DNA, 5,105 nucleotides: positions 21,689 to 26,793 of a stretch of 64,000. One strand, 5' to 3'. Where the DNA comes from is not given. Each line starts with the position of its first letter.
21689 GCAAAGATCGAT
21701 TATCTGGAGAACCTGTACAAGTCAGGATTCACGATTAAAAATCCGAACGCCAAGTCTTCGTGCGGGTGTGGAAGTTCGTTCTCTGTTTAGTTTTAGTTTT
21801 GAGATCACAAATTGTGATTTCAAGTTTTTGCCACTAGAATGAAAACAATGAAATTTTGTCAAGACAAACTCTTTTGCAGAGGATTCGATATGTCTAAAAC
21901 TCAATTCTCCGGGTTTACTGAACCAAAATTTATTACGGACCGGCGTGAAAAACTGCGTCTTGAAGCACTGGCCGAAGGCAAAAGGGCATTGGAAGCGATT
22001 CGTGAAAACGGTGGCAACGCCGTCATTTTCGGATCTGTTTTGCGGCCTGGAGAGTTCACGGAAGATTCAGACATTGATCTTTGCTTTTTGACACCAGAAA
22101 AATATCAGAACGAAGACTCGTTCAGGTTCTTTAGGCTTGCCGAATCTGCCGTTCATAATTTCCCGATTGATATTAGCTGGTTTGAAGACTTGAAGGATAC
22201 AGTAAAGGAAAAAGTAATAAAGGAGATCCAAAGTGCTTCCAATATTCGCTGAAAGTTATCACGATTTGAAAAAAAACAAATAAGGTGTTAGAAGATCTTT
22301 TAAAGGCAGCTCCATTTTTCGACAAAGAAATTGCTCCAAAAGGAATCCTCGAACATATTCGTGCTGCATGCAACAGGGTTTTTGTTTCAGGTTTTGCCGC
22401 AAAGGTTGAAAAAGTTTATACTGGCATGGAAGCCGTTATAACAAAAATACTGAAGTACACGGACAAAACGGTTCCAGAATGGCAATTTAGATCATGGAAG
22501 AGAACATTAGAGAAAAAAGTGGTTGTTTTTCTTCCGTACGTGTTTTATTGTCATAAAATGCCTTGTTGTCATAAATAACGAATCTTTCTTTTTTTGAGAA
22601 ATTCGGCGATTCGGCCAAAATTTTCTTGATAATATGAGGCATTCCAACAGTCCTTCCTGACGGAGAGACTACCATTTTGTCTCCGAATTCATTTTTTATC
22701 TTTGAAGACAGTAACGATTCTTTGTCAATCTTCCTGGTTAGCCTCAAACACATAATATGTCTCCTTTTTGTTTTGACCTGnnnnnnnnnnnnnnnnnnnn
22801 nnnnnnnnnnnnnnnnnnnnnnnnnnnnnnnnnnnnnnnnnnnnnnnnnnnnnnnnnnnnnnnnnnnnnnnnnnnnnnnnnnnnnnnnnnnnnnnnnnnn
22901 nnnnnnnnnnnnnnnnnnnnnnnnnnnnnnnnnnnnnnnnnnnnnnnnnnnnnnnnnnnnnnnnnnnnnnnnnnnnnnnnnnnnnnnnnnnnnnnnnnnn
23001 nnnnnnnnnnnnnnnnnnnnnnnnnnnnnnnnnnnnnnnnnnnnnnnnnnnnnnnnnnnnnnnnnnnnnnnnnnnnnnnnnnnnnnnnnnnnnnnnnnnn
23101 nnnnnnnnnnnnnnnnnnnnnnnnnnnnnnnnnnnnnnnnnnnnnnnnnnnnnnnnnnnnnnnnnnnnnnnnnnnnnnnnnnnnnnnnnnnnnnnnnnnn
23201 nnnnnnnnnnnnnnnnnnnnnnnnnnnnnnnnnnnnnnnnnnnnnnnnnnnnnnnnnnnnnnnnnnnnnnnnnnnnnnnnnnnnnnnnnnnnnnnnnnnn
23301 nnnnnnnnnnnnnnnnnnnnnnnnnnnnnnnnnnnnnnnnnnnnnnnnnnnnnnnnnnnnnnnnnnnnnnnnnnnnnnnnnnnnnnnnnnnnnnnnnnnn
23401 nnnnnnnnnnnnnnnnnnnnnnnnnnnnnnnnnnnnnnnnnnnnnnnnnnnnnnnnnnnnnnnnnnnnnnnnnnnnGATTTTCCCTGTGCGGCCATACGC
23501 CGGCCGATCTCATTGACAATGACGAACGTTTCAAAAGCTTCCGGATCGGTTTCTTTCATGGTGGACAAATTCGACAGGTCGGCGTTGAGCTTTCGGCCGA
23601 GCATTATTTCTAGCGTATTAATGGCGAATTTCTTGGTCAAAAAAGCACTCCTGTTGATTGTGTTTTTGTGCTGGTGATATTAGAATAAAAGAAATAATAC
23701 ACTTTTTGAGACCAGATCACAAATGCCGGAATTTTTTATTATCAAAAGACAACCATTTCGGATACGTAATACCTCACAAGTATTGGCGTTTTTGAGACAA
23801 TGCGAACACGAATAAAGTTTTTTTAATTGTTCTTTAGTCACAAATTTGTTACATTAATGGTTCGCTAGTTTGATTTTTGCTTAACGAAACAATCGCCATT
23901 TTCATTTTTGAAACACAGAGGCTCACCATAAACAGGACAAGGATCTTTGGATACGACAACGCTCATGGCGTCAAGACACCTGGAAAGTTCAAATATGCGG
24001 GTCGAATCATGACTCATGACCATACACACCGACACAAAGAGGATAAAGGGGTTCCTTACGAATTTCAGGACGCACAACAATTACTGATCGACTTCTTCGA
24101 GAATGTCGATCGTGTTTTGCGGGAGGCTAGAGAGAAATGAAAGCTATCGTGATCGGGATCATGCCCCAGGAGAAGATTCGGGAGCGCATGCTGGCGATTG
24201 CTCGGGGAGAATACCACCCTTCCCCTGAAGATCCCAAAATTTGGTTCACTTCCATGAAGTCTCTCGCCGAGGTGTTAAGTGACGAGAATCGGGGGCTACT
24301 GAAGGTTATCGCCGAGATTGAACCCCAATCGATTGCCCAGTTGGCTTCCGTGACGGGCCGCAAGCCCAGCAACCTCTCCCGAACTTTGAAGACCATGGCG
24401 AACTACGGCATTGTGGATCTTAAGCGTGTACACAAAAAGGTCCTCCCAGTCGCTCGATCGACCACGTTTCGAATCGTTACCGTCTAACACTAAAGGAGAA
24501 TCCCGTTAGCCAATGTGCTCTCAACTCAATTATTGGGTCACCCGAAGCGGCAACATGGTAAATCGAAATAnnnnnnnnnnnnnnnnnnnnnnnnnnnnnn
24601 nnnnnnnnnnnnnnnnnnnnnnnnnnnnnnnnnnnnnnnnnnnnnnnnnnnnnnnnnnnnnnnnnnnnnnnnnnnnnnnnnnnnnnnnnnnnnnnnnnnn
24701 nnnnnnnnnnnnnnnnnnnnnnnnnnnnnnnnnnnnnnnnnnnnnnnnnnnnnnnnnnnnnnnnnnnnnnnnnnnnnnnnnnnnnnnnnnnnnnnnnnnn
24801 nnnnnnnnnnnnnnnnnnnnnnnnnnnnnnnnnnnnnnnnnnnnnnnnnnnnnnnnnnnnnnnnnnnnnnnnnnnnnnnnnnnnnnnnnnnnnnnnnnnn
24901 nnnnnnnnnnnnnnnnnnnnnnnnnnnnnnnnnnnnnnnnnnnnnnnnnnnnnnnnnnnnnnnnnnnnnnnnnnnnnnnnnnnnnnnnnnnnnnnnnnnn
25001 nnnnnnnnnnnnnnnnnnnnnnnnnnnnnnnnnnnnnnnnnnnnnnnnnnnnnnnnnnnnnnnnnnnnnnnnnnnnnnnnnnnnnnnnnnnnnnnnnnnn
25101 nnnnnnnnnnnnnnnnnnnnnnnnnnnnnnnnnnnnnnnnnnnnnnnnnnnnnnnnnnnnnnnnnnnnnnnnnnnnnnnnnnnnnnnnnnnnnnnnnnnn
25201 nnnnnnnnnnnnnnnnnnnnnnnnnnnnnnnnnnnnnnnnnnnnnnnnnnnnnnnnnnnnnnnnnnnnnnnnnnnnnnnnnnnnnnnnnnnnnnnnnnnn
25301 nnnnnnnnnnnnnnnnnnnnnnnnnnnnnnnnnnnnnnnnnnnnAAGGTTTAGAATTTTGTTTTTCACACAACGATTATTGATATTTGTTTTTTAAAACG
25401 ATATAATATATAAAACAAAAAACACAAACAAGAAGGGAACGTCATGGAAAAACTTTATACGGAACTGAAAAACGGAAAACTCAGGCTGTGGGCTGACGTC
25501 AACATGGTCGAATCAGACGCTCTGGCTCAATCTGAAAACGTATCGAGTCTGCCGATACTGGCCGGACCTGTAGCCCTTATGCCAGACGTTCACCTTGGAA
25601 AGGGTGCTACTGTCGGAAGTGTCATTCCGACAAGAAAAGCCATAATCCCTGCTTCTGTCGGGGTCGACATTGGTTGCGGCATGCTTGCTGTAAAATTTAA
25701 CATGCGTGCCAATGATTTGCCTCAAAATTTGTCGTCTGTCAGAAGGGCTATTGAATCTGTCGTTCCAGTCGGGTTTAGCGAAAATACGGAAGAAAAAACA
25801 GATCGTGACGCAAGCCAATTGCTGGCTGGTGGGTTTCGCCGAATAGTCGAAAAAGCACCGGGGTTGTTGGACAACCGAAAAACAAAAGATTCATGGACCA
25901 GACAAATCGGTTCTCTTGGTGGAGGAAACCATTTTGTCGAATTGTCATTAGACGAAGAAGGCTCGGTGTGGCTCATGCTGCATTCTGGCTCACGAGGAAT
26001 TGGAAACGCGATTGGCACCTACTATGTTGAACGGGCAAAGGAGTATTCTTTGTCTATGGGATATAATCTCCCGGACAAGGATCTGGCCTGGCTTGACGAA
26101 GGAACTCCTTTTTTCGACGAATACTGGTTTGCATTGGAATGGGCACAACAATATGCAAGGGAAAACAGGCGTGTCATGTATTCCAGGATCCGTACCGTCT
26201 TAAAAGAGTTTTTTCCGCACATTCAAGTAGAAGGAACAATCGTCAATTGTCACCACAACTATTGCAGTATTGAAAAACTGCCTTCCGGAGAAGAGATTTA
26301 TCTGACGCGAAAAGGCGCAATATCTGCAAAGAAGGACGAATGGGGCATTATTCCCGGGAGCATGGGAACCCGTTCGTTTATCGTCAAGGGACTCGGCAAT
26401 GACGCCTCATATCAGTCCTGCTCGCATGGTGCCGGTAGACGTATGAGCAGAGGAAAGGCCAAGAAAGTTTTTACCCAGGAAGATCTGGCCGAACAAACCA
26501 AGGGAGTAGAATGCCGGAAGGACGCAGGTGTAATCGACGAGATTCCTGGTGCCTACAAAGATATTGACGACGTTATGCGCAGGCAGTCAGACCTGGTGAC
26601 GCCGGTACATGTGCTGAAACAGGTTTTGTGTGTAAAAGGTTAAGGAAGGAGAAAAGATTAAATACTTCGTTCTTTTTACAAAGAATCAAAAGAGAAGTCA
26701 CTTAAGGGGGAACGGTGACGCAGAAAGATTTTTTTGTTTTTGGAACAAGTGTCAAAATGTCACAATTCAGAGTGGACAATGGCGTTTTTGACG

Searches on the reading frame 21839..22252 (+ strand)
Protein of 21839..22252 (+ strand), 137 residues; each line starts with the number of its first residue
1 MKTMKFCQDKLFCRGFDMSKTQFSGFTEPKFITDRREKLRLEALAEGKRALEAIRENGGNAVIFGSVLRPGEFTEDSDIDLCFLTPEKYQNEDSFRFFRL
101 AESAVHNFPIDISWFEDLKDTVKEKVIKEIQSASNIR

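Call 65: search_protein_families(library=pfam, max_evalue=0.01, proteins=[window:21839-22252:+])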
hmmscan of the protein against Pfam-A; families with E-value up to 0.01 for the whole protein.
window:21839-22252:+ (137 aa): 3 families
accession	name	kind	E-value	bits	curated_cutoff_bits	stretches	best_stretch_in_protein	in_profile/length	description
PF01909.29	NTP_transf_2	-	3.2e-08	34.3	21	1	50-129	4-89/93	Nucleotidyltransferase domain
PF18765.7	Polbeta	-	3.1e-07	30.9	26.9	1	61-129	16-83/93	Polymerase beta, Nucleotidyltransferase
PF22600.2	MTPAP-like_central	-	0.0082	16.7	27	1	32-93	14-73/139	Poly(A) RNA polymerase, mitochondrial-like, central palm domain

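Call 106: search_protein_families(library=ncbifam, max_evalue=0.001, proteins=[window:21839-22252:+])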
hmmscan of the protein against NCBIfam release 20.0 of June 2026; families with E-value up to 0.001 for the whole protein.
window:21839-22252:+ (137 aa): 1 family
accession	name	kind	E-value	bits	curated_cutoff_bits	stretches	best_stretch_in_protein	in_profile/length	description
NF047752.1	MntA_antitoxin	equivalog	4.6e-07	29.7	60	1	61-129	10-76/106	type VII toxin-antitoxin system MntA family adenylyltransferase antitoxin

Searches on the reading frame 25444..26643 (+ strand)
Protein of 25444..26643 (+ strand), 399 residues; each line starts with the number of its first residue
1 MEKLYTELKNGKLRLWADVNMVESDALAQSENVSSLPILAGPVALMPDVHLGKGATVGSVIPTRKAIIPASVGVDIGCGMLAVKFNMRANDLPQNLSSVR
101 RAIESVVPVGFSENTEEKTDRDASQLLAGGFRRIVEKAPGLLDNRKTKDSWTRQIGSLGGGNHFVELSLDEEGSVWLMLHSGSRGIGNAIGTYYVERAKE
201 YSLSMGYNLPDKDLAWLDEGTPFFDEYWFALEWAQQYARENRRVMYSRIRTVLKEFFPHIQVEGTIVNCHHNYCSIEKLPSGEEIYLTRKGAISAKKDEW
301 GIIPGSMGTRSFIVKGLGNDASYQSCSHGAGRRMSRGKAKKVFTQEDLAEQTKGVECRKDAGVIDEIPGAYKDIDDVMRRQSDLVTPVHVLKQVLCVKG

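Call 8: search_protein_families(library=pfam, proteins=[window:25444-26643:+])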
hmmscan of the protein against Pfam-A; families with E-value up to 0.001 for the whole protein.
window:25444-26643:+ (399 aa): 1 family
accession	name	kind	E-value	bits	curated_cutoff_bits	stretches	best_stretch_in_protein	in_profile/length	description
PF01139.22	RtcB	-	1.2e-120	404.1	27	1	29-399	1-426/426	tRNA-splicing ligase RtcB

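Call 9: find_encoding_contigs(protein=window:25444-26643:+, flank=10000, max_places=6)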
Protein window:25444-26643:+ (399 aa): 8 contigs read that carry it; 6 places shown.
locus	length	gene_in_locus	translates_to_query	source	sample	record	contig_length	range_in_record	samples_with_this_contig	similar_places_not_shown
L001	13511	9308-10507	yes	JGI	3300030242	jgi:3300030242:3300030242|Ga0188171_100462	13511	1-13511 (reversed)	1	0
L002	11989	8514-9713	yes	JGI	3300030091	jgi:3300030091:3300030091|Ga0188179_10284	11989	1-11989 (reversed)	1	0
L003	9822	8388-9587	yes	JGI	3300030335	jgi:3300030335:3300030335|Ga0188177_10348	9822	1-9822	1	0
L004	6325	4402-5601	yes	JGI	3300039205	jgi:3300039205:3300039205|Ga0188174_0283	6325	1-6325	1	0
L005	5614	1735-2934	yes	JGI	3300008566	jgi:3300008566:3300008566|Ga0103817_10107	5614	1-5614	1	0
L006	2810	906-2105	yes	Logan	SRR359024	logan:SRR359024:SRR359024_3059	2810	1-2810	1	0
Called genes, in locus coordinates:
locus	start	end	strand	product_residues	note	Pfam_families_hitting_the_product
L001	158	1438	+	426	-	PF13356:Arm-DNA-bind_3, PF00589:Phage_integrase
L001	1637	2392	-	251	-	PF00149:Metallophos, PF12850:Metallophos_2 (weak)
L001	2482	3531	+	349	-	PF12281:NTP_transf_8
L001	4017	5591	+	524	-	PF12161:HsdM_N, PF02384:N6_Mtase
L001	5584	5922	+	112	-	PF14076:DUF4258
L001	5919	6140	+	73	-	-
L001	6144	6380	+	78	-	-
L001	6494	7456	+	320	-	PF14088:DUF4268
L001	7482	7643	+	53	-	-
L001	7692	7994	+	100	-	-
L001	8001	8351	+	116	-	PF25212:HVO_A0114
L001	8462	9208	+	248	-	-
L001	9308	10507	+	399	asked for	PF01139:RtcB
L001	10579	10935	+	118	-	-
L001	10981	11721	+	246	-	-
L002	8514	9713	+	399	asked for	PF01139:RtcB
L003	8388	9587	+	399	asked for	PF01139:RtcB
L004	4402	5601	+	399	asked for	PF01139:RtcB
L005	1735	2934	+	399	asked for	PF01139:RtcB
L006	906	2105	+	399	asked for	PF01139:RtcB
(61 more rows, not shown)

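Call 106: search_protein_families(library=ncbifam, max_evalue=0.001, proteins=[window:25444-26643:+, P0002])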
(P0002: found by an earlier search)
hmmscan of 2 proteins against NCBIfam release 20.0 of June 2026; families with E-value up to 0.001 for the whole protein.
window:25444-26643:+ (399 aa): 4 families
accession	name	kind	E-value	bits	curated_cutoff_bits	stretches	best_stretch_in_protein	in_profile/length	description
NF052663.1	RtcB_rel_intein2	exception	1.6e-131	440.2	1050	2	78-399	311-626/626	intein-containing RctB family protein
NF007153.0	PRK09588.1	equivalog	3.9e-50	170.9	407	1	16-398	16-372/379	RNA ligase RtcB family protein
TIGR03073.1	release_rtcB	hypoth_equivalog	4.1e-38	131.3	271.8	2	147-392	110-355/356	RNA ligase RtcB family protein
NF038162.1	RtcB_rel_intein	exception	1.9e-31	108.9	1150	2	144-379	665-939/961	intein-containing RtcB family protein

P0002 (757 aa): 13 families
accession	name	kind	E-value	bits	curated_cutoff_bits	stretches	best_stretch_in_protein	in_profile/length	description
NF008137.0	PRK10885.1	equivalog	3e-133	444.6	451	1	336-747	2-406/409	multifunctional CCA addition/repair protein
NF009813.0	PRK13298.1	equivalog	1.8e-81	274.2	606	1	337-747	3-409/417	tRNA CCA-pyrophosphorylase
NF009812.0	PRK13297.1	equivalog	1.4e-60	205.4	624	1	333-550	10-225/364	tRNA CCA-pyrophosphorylase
NF009811.0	PRK13296.1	equivalog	8.8e-52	176.1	469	1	338-546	4-210/360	CCA tRNA nucleotidyltransferase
TIGR02692.1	tRNA_CCA_actino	equivalog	1.8e-31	109.3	438.8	1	322-598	15-298/466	CCA tRNA nucleotidyltransferase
NF009814.0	PRK13299.1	equivalog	4.5e-27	95.1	290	1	339-546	25-230/396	CCA tRNA nucleotidyltransferase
TIGR01942.1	pcnB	subfamily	4.9e-17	61.9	305.65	1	339-552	34-250/425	polynucleotide adenylyltransferase PcnB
NF041569.1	A-tRNAntase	equivalog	1.7e-14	53.1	1440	1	322-545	467-696/880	A-adding tRNA nucleotidyltransferase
NF008634.1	PRK11623.1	equivalog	1e-11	44.1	702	1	337-519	63-258/469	polynucleotide adenylyltransferase PcnB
NF002895.0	PRK03381.1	equivalog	6.9e-07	27.7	631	1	529-670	390-529/782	[protein-PII] uridylyltransferase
TIGR01693.1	UTase_glnD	equivalog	7.9e-06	24.4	519.4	1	457-647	329-525/850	[protein-PII] uridylyltransferase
NF001265.0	PRK00227.1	equivalog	7.8e-05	21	799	1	534-708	354-517/693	[protein-PII] uridylyltransferase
NF003467.0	PRK05092.1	equivalog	0.00095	17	959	0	582-662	542-618/940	[protein-PII] uridylyltransferase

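Call 108: search_solved_structures(query=window:25444-26643:+, max_evalue=1e-10)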
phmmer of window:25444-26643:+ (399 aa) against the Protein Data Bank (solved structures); distinct sequences matched with E-value up to 1e-10: 9.
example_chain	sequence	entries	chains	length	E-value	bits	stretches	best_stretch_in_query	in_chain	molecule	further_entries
2epg_A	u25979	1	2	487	1.5e-32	116.4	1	24-379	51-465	Hypothetical protein TTHA1785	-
1uc2_A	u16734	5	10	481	5.2e-26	94.8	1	23-383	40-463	hypothetical protein PH1602 | tRNA-splicing ligase RtcB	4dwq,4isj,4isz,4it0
4dwr_B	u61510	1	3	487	5.4e-26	94.8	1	120-383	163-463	tRNA-splicing ligase RtcB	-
7lfq_A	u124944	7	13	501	6.7e-26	94.5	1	23-383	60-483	RNA-splicing ligase RtcB | tRNA-splicing ligase RtcB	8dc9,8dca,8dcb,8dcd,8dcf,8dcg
8odo_A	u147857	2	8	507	1.1e-22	84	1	26-383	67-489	RNA-splicing ligase RtcB homolog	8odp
7p3b_A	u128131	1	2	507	1.1e-22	84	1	26-383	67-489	RNA-splicing ligase RtcB homolog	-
8orj_A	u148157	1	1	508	1.1e-22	83.9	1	26-383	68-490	RNA-splicing ligase RtcB homolog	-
8btt_A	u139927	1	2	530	1.3e-22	83.7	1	130-383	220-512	RNA-splicing ligase RtcB homolog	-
9i8v_C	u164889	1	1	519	4.1e-21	78.7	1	26-383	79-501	RNA-splicing ligase RtcB homolog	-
